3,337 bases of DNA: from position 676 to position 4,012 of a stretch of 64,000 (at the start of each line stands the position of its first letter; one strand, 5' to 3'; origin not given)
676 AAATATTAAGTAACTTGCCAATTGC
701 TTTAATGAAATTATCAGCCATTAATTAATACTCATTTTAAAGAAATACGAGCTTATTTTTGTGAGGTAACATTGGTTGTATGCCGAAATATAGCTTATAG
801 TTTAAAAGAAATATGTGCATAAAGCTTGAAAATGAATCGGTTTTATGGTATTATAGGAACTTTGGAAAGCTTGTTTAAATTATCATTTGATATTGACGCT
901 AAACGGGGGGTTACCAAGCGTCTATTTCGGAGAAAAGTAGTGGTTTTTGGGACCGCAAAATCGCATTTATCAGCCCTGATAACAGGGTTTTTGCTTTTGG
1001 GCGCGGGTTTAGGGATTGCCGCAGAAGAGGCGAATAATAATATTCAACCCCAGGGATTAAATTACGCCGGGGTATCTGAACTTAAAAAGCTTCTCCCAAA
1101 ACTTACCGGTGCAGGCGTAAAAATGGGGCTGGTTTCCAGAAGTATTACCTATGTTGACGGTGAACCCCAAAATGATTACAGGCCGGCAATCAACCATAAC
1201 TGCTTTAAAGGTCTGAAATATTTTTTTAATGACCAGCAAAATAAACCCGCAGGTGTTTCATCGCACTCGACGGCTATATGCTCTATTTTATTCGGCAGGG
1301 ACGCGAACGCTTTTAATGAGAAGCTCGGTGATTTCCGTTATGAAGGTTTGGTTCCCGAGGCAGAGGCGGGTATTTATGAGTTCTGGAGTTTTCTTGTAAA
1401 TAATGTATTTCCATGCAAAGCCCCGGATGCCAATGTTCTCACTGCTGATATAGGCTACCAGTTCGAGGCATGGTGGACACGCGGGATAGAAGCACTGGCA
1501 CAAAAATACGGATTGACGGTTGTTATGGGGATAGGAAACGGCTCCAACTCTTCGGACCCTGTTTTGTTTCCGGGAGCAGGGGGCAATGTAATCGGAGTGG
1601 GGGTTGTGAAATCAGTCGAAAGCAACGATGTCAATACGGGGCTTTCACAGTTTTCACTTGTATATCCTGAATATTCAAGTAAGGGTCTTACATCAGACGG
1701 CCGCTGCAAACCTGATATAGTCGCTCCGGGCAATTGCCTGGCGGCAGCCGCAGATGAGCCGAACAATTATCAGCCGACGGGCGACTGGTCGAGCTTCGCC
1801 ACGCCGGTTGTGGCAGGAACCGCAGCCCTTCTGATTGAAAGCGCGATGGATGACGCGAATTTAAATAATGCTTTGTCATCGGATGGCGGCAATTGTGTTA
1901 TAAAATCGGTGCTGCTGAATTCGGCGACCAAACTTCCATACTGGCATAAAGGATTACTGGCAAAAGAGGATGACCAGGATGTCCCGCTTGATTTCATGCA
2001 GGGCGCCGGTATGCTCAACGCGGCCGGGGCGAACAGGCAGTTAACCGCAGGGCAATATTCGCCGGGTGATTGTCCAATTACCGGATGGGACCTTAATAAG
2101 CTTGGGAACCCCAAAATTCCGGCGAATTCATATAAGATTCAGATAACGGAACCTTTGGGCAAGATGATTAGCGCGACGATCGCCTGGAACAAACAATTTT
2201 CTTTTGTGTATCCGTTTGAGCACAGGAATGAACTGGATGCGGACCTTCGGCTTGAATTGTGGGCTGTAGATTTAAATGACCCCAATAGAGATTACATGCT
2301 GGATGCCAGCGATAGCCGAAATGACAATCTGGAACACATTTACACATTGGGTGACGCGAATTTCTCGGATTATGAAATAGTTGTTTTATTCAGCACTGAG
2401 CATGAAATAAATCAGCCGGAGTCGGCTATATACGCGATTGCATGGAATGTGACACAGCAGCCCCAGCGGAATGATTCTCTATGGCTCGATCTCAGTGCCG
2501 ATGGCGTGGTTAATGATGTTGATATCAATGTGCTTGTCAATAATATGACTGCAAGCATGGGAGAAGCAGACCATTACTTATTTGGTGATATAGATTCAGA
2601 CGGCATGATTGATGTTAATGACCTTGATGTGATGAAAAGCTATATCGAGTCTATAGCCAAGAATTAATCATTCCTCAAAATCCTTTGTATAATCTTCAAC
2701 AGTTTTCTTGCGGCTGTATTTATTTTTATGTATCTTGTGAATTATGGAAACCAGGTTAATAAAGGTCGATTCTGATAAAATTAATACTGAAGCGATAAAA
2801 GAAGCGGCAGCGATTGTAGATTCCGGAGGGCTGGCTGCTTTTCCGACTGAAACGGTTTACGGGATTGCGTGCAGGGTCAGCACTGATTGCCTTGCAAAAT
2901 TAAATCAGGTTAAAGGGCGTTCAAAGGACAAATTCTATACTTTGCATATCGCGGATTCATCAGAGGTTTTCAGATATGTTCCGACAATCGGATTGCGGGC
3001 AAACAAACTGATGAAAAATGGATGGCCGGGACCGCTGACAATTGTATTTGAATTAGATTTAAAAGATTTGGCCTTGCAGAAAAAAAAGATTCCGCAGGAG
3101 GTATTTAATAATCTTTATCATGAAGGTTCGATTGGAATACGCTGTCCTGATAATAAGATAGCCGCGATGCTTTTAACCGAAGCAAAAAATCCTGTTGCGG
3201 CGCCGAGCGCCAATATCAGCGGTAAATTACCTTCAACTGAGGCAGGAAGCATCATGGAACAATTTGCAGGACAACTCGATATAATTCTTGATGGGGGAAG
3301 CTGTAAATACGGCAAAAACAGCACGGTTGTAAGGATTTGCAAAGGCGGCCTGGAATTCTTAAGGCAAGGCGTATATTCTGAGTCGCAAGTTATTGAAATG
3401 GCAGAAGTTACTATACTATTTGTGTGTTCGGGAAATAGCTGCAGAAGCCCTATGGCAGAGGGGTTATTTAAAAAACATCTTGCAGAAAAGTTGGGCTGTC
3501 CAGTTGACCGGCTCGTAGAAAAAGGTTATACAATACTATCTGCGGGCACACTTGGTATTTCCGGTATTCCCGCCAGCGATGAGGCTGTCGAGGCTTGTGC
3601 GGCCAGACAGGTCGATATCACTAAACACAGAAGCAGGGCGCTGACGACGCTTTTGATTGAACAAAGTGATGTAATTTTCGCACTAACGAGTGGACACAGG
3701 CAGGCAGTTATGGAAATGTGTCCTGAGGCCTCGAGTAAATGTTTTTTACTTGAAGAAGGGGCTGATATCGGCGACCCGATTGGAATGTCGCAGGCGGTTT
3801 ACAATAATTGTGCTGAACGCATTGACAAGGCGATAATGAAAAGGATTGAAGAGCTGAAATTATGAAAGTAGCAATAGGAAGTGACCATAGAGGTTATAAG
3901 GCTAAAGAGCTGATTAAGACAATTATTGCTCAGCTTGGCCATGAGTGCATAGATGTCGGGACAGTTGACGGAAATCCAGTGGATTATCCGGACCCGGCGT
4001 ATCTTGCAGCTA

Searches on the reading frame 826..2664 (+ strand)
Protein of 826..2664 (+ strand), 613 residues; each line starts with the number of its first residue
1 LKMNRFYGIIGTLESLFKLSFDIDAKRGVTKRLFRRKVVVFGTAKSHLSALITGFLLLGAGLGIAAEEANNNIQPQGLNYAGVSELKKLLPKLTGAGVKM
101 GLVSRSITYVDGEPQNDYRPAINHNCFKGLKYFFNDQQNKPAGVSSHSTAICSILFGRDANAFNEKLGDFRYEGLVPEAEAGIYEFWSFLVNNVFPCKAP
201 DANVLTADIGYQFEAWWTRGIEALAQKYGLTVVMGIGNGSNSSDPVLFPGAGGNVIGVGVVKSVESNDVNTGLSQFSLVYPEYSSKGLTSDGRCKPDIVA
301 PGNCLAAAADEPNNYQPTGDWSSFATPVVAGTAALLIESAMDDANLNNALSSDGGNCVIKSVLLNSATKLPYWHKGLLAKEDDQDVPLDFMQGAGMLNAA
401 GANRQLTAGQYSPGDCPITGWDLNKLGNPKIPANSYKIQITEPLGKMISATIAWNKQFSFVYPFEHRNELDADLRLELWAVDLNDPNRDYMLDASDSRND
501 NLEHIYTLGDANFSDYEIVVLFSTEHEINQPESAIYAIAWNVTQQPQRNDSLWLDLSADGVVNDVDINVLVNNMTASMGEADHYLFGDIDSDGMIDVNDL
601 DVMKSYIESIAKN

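Call 86: search_protein_families(library=pfam, proteins=[window:826-2664:+], max_evalue=0.00001)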
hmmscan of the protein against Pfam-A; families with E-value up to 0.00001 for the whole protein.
window:826-2664:+ (613 aa): 1 family
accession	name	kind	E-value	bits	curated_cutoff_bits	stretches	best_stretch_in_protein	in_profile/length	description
PF00082.27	Peptidase_S8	-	3.2e-18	66.5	21.8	1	224-395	139-288/288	Subtilase family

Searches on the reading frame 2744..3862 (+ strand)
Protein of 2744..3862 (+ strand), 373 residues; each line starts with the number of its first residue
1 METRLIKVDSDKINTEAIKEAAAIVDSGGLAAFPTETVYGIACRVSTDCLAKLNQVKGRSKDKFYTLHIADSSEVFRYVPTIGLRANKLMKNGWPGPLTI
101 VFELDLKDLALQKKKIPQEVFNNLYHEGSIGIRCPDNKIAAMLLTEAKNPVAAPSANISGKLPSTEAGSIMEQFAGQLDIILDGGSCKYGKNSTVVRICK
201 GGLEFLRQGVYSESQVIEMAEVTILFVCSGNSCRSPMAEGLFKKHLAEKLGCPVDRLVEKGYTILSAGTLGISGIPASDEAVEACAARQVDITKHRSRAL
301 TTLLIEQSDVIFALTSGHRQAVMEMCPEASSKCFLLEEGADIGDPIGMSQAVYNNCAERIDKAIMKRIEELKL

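Call 86: search_protein_families(library=pfam, proteins=[window:2744-3862:+], max_evalue=0.00001)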
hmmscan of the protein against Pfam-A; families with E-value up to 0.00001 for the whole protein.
window:2744-3862:+ (373 aa): 2 families
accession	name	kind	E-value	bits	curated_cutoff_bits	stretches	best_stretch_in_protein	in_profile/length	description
PF01300.24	Sua5_yciO_yrdC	-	9.2e-44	149.5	25.1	1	24-209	2-178/178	Telomere recombination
PF01451.26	LMWPc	-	8e-24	84.9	23.2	1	224-364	1-140/144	Low molecular weight phosphotyrosine protein phosphatase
